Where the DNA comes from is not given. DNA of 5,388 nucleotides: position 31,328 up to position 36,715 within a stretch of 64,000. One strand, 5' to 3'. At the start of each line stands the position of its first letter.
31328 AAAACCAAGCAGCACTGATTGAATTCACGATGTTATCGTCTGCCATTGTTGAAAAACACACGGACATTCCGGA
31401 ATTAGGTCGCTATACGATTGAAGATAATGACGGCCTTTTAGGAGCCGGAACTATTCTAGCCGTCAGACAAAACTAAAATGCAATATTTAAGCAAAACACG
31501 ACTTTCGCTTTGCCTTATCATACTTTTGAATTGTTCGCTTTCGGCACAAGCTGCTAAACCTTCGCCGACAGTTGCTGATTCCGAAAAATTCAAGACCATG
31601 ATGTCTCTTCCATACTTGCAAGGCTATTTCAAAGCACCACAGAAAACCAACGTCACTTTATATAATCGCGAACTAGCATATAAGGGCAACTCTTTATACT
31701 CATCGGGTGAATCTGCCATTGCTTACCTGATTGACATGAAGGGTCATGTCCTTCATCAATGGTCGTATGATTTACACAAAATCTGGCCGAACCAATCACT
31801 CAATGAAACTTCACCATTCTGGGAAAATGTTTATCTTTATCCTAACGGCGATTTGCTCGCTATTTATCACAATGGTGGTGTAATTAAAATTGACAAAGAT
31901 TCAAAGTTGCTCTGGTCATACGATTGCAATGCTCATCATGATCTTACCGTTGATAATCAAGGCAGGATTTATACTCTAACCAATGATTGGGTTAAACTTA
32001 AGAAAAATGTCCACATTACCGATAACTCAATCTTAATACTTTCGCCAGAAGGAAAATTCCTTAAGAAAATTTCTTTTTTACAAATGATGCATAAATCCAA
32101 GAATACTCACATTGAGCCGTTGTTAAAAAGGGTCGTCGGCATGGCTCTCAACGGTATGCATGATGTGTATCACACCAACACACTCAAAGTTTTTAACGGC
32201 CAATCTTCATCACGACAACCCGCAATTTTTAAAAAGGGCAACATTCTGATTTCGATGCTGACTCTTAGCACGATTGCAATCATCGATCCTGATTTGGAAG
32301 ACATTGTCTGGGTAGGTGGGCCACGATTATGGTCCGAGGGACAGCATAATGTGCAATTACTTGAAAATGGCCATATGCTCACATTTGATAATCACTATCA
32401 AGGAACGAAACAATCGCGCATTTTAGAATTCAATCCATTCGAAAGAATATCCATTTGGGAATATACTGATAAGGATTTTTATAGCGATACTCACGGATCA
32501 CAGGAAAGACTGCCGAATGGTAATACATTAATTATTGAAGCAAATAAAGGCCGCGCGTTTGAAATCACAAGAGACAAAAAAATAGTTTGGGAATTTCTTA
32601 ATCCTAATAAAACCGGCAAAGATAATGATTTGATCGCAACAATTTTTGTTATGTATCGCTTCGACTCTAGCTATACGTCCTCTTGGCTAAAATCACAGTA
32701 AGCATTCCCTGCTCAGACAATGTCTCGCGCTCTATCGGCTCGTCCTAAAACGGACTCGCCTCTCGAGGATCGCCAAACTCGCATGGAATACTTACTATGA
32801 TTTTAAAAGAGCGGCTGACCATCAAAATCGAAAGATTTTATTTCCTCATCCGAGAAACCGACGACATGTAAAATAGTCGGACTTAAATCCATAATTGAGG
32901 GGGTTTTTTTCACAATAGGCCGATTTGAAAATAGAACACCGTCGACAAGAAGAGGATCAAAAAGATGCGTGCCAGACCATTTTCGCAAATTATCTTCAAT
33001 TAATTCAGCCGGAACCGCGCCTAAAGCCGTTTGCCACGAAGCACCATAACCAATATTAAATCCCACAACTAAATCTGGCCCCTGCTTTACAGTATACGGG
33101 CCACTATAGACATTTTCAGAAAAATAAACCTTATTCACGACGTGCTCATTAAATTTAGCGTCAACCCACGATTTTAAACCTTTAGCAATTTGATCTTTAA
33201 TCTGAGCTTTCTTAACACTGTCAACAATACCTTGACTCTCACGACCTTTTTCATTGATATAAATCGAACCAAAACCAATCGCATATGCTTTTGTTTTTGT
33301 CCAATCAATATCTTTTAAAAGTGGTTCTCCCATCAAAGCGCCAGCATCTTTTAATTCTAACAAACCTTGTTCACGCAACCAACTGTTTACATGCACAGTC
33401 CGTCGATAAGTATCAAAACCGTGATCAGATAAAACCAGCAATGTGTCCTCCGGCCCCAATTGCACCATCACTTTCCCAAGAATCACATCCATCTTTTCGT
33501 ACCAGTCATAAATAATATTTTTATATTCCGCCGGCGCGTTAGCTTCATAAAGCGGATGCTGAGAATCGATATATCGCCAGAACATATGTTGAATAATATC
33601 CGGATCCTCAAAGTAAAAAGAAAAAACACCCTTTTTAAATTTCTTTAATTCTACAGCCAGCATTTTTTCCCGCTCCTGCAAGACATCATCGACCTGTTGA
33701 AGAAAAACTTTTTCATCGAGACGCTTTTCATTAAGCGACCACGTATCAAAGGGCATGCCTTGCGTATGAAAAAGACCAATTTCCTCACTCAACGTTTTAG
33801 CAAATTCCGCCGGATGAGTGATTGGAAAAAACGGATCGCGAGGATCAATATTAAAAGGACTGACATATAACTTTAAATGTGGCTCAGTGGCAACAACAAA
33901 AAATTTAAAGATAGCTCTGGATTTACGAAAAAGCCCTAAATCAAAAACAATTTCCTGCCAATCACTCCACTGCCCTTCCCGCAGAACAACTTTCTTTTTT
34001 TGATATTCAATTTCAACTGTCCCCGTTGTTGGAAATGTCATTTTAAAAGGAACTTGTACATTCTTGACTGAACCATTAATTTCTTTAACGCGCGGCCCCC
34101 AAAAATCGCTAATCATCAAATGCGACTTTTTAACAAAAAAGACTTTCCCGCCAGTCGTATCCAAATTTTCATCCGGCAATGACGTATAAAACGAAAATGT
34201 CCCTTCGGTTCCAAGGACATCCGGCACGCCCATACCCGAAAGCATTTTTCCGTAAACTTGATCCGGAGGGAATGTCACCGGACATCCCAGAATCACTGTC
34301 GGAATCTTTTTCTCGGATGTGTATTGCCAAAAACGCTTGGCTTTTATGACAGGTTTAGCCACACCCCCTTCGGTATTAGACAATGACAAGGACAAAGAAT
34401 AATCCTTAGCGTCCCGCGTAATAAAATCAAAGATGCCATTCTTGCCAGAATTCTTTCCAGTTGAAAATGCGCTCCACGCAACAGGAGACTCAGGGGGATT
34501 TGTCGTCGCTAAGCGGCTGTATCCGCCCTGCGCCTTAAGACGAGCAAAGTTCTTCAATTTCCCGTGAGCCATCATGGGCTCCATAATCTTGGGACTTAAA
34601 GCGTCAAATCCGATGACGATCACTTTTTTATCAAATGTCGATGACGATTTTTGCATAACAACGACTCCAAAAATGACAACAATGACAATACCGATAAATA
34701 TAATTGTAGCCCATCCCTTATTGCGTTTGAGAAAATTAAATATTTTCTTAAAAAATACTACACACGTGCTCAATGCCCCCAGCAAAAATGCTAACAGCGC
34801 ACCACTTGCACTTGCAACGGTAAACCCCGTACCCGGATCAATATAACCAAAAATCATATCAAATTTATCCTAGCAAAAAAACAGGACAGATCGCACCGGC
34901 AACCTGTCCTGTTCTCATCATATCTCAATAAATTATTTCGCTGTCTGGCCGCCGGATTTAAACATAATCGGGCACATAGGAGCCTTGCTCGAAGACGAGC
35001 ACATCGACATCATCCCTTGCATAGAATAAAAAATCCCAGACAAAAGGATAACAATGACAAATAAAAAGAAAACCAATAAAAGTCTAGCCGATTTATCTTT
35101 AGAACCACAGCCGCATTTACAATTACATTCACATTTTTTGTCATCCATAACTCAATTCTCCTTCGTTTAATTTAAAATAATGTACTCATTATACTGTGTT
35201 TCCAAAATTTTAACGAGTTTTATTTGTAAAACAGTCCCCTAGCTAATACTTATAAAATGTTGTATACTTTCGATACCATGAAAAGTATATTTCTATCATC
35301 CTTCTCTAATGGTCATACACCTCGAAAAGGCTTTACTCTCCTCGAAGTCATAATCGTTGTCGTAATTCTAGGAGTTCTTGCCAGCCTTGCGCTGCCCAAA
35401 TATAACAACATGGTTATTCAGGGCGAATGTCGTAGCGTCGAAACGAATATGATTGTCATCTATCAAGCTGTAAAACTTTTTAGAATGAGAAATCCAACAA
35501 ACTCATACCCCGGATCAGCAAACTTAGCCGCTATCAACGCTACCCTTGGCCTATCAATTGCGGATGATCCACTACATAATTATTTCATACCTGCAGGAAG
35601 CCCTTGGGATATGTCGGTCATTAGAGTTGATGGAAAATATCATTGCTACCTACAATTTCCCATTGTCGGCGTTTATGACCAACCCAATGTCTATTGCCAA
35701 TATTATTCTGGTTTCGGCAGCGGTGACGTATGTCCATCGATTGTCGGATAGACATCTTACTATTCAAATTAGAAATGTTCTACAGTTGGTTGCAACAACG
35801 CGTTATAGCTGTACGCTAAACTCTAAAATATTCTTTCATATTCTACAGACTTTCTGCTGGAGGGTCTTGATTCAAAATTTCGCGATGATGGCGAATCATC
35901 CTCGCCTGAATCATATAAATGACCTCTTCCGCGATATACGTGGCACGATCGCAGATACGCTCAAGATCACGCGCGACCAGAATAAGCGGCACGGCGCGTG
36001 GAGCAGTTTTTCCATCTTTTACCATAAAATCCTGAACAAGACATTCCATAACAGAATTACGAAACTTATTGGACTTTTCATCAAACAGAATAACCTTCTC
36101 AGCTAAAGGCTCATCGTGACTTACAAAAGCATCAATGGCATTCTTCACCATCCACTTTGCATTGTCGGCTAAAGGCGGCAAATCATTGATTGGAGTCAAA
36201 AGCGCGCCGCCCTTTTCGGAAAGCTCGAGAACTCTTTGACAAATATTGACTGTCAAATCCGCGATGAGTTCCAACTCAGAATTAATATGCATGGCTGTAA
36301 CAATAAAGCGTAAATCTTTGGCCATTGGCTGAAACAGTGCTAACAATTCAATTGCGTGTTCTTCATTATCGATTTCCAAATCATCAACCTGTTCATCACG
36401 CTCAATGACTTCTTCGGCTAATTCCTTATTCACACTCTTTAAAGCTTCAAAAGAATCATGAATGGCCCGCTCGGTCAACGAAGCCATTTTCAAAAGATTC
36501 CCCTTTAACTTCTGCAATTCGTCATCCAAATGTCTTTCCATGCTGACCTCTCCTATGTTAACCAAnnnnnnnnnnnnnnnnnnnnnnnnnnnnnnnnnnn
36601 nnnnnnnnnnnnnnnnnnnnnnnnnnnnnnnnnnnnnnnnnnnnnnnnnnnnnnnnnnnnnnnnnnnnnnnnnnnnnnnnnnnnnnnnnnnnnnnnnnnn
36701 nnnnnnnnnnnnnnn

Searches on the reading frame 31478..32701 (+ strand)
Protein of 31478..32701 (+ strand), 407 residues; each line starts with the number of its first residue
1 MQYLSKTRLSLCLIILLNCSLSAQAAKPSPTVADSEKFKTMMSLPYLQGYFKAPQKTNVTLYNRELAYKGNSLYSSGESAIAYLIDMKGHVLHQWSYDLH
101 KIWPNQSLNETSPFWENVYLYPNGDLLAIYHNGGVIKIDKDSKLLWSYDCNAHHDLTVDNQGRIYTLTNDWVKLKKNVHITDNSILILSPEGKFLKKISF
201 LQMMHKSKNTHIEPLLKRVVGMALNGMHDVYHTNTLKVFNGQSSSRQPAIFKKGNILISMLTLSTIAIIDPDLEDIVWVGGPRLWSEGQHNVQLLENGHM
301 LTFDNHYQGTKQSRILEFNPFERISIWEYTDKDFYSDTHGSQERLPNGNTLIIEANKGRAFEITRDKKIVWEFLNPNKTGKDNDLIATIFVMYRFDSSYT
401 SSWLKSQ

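Call 80: search_protein_families(library=pfam, proteins=[window:31478-32701:+], max_evalue=0.001)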
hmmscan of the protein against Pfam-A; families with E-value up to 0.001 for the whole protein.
window:31478-32701:+ (407 aa): 1 family
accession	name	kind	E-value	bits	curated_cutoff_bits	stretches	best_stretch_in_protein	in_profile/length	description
PF14269.12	Arylsulfotran_2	-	8.4e-20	71.8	27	1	123-373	15-298/301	Arylsulfotransferase (ASST)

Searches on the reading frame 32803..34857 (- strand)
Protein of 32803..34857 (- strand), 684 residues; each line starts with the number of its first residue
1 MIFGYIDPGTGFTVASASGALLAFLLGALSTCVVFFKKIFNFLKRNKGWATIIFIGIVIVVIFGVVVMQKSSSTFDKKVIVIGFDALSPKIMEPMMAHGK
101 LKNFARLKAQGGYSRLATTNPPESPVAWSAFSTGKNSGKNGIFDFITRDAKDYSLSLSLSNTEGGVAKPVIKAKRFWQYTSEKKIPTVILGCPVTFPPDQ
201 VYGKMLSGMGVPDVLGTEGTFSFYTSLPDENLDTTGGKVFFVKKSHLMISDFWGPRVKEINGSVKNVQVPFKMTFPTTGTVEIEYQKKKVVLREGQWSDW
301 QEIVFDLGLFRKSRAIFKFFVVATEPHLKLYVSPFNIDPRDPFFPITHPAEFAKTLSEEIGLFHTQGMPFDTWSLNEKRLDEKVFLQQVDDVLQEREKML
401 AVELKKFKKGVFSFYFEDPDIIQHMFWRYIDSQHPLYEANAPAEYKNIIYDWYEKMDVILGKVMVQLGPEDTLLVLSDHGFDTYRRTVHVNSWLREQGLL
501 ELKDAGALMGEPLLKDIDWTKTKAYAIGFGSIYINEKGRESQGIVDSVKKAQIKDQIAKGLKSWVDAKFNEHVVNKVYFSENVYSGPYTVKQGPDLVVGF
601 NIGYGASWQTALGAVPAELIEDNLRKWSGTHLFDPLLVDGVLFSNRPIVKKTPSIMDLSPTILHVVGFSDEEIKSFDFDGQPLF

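Call 80: search_protein_families(library=pfam, proteins=[window:32803-34857:-], max_evalue=0.001)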
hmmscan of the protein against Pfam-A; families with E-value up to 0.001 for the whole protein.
window:32803-34857:- (684 aa): 1 family
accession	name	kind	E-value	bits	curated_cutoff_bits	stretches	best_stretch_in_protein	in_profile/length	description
PF01663.27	Phosphodiest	-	9.3e-27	95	23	2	318-600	106-317/342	Type I phosphodiesterase / nucleotide pyrophosphatase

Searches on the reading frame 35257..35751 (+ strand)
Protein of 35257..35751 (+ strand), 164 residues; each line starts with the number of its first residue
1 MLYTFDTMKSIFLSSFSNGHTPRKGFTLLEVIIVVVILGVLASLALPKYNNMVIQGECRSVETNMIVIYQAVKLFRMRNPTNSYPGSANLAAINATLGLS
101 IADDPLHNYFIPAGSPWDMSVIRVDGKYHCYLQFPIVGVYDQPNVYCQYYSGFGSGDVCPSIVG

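Call 30: search_protein_families(library=pfam, proteins=[window:35257-35751:+], max_evalue=0.0001)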
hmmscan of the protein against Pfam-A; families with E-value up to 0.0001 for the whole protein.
window:35257-35751:+ (164 aa): 1 family
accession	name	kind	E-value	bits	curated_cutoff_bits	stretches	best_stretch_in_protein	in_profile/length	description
PF07963.17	N_methyl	-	3.5e-08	33.1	21.2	1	23-46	4-27/27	Prokaryotic N-terminal methylation motif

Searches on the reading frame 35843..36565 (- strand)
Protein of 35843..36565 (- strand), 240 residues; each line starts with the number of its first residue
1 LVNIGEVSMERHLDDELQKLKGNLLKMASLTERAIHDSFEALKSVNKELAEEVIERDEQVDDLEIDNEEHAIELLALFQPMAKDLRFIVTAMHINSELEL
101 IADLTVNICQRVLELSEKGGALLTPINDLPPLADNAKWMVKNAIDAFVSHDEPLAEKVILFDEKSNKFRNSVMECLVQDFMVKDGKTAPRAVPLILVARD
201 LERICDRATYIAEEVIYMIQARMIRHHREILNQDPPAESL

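Call 30: search_protein_families(library=pfam, proteins=[window:35843-36565:-], max_evalue=0.0001)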
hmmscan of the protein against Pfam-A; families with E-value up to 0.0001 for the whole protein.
window:35843-36565:- (240 aa): 1 family
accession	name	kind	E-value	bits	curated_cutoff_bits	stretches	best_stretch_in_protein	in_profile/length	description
PF01895.24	PhoU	-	7.2e-40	135.7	23.5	2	24-112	1-89/89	PhoU domain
